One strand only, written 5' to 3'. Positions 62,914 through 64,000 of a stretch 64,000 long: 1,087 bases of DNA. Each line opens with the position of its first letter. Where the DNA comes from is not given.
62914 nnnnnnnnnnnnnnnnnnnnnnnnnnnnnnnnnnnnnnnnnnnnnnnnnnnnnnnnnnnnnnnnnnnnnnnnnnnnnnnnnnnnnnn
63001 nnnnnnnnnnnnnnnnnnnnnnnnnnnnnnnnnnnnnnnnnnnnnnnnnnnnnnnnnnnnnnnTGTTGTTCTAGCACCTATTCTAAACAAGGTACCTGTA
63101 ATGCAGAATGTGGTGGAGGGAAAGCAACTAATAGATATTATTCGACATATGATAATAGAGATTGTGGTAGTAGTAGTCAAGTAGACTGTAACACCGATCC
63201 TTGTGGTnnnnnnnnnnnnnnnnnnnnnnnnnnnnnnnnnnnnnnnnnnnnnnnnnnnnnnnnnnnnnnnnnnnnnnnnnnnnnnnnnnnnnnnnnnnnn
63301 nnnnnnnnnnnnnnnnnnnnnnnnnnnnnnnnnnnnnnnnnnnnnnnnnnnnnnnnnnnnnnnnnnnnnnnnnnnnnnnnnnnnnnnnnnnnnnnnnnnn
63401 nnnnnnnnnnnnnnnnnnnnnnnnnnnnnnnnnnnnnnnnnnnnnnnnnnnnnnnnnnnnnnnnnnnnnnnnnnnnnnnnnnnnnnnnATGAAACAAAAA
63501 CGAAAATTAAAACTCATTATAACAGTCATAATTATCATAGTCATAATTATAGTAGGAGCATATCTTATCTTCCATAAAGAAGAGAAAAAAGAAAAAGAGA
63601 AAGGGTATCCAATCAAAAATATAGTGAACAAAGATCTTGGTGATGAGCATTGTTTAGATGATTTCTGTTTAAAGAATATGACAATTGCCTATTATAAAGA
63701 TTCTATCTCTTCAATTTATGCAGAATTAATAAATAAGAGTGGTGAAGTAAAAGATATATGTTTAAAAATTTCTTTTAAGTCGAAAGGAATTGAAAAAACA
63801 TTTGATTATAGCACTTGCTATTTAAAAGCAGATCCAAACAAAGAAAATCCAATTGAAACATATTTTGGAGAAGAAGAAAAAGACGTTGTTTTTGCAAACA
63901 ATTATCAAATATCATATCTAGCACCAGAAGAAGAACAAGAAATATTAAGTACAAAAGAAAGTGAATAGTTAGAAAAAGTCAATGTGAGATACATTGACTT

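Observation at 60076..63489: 1137-aa cysteine-rich modular pilin: a type IV pilin head fused to about 1000 aa of adhesin-like modules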

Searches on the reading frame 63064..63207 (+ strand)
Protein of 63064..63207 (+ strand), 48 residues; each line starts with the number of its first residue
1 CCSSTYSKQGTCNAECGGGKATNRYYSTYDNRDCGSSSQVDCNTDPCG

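Call 83: search_solved_structures(query=A5, max_evalue=10, show_alignments=2)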
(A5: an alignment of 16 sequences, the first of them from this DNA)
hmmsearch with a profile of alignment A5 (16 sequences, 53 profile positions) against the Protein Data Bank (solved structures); distinct sequences matched with E-value up to 10: 17.
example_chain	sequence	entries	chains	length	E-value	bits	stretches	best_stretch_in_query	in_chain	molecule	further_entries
7yyk_A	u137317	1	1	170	5.8e-08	36.2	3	11-52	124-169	Thrombospondin-1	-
1lsl_A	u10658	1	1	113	2.2e-05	27.9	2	8-52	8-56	Thrombospondin 1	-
3r6b_A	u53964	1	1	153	2.7e-05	27.6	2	11-52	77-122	Thrombospondin-1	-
12em_B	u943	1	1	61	0.0051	20.3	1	11-52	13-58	Thrombospondin-1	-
1vex_A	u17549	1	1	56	0.019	18.5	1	8-52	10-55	F-spondin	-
3ghm_A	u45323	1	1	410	0.023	18.2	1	11-52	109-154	A disintegrin and metalloproteinase with thrombospondin motifs 13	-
3vn4_A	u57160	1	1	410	0.023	18.2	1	11-52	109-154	A disintegrin and metalloproteinase with thrombospondin motifs 13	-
3ghn_A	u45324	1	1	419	0.024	18.2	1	11-52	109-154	A disintegrin and metalloproteinase with thrombospondin motifs 13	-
6qig_A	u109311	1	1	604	0.039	17.5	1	11-52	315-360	A disintegrin and metalloproteinase with thrombospondin motifs 13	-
8ckg_A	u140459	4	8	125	0.073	16.6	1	11-52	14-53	Semaphorin-5A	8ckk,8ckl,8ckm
5foe_A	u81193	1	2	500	0.22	15.1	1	8-52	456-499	GDP-fucose protein O-fucosyltransferase 2,Thrombospondin-1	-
9cca_G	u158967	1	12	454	0.47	14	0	8-27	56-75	Circumsporozoite protein,Pyridoxal 5'-phosphate synthase subunit PDX2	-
6rk1_A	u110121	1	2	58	0.54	13.8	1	8-50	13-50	CCN family member 3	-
9cca_A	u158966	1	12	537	0.67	13.5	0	8-27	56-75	Circumsporozoite protein,Pyridoxal 5'-phosphate synthase subunit Pdx1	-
1xnc_A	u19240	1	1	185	0.87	13.2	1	15-33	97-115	XYLANASE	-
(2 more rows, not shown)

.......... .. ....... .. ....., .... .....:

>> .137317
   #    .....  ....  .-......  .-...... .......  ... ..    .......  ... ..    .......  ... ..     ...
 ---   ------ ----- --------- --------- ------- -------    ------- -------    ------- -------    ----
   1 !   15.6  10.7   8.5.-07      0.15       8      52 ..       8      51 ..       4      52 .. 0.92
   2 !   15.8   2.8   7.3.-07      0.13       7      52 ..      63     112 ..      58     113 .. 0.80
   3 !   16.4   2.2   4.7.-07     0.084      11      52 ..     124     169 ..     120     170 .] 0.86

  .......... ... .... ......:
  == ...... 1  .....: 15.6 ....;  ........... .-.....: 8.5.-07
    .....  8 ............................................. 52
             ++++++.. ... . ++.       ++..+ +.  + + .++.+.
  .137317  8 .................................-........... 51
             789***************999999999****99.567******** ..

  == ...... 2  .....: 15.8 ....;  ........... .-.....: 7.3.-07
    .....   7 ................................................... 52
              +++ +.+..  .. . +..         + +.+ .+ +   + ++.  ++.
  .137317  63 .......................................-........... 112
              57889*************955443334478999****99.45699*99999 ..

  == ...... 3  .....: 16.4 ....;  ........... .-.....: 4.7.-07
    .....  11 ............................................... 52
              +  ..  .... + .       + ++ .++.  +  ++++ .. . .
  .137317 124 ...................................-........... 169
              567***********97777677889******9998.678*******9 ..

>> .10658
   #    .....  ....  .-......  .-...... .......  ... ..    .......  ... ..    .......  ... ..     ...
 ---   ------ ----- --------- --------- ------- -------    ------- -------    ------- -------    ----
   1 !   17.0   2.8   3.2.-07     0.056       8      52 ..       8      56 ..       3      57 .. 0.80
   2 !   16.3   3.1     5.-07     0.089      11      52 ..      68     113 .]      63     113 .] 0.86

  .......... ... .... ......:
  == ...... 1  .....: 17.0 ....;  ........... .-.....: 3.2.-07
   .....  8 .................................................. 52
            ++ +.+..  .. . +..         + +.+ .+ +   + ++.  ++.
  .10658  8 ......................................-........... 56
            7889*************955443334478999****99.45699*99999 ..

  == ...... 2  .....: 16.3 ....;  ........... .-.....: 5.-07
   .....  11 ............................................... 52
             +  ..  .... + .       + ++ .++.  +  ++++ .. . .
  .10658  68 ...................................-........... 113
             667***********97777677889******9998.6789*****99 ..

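Call 84: search_protein_families(library=pfam, alignment_id=A5, max_evalue=1)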
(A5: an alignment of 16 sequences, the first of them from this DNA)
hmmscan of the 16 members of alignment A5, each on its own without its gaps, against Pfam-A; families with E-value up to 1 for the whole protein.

A. member 1, seq(48 aa): 1 family
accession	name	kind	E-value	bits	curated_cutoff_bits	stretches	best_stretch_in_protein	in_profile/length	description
PF19028.6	TSP1_spondin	-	0.45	11.3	41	0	1-47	1-52/52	Spondin-like TSP1 domain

B. families by the number of members that match (of 16 scanned): 5 families
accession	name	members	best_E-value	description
PF00090.25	TSP_1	5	5.8e-06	Thrombospondin type 1 domain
PF19028.6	TSP1_spondin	5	6.4e-05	Spondin-like TSP1 domain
PF19030.6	TSP1_ADAMTS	5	0.0075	Thrombospondin type 1 domain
PF19035.6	TSP1_CCN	4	0.0075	CCN3 Nov like TSP1 domain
PF03356.20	Pox_LP_H2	1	0.018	Viral late protein H2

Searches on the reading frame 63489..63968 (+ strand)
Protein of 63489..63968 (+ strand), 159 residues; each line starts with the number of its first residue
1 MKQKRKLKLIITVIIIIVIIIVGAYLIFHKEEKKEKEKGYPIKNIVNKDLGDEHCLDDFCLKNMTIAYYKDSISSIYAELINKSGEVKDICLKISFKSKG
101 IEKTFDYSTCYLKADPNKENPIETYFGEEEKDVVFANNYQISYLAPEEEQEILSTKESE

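Call 3: search_protein_families(library=pfam, proteins=[window:63489-63968:+], max_evalue=0.01)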
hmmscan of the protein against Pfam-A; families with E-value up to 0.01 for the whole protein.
window:63489-63968:+ (159 aa): 1 family
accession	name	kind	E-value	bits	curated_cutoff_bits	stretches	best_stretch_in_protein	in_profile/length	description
PF04549.19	CD47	-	0.0035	18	25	1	3-39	28-64/147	CD47 transmembrane region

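Call 4: search_protein_families(library=ncbifam, proteins=[window:63489-63968:+], max_evalue=0.01)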
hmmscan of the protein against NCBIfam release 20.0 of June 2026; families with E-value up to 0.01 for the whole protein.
window:63489-63968:+ (159 aa): 2 families
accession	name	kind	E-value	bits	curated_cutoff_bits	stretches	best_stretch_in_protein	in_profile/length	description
NF005826.1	PRK07718.1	equivalog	0.00066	19.6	140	1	1-49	1-50/143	flagellar basal body-associated protein FliL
NF004285.1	PRK05696.1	equivalog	0.0011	18.8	179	1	2-39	15-53/171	flagellar basal body-associated protein FliL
